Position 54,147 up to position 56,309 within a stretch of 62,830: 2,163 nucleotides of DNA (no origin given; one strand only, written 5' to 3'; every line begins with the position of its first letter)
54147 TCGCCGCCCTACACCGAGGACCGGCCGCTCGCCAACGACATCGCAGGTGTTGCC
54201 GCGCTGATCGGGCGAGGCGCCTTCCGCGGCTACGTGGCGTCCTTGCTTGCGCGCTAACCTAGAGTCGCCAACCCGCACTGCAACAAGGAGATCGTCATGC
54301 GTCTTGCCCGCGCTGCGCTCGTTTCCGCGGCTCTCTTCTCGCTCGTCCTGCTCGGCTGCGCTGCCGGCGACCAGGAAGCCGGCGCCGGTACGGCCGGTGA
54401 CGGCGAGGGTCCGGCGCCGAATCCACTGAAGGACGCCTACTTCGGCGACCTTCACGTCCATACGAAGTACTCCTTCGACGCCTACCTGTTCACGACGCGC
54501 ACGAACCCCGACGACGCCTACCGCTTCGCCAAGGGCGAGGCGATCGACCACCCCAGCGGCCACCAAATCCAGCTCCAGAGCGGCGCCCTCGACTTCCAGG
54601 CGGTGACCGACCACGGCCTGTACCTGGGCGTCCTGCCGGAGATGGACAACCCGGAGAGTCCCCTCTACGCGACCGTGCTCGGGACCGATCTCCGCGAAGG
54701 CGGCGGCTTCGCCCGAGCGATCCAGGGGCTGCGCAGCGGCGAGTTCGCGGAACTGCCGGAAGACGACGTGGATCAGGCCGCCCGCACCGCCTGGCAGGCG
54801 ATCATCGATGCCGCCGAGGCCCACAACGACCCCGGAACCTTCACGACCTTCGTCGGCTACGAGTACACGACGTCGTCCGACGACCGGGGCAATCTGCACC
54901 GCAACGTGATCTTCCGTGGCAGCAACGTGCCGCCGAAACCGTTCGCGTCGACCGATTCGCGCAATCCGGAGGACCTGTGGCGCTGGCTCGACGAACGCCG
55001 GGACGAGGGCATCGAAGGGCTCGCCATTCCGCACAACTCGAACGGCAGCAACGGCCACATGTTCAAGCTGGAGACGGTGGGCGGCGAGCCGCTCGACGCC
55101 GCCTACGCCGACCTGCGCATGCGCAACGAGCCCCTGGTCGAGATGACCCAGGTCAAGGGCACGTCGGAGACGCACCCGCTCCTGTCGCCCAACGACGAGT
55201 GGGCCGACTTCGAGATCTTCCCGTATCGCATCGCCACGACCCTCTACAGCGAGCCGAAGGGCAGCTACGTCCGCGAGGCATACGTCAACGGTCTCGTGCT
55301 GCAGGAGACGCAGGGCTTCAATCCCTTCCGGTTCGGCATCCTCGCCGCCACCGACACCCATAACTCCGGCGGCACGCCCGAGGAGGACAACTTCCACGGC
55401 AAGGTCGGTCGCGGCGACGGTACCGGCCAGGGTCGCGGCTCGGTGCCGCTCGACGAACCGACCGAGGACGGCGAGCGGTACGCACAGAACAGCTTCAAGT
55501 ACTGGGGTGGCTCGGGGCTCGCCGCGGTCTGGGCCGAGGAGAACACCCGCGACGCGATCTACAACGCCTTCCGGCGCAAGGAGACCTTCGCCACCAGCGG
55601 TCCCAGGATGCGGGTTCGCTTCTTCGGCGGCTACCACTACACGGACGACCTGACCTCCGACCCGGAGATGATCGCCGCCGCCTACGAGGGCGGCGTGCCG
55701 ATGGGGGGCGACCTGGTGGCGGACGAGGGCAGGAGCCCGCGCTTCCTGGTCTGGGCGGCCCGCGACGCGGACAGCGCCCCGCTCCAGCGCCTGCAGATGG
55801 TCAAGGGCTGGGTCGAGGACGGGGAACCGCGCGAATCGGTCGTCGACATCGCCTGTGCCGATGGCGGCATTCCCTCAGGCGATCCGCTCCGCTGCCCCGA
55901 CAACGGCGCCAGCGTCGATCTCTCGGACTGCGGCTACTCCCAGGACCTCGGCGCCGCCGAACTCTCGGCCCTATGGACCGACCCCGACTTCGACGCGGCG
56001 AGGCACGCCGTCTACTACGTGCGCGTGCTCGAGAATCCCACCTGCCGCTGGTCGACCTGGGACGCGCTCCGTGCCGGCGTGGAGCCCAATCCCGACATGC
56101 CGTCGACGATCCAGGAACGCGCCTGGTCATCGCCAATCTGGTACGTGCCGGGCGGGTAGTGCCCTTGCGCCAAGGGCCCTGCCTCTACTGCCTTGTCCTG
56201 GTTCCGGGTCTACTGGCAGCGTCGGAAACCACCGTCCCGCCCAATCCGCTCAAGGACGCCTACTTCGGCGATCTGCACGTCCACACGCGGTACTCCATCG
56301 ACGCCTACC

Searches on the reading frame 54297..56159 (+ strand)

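Call 34: search_protein_families(library=pfam, proteins=[window:54297-56159:+], max_evalue=0.01)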
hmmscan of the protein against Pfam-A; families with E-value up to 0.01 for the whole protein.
window:54297-56159:+ (620 aa): 1 family
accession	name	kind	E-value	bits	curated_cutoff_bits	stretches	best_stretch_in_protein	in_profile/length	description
PF12228.14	DUF3604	-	2.9e-219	729.8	20.4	1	43-618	2-591/591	Protein of unknown function (DUF3604)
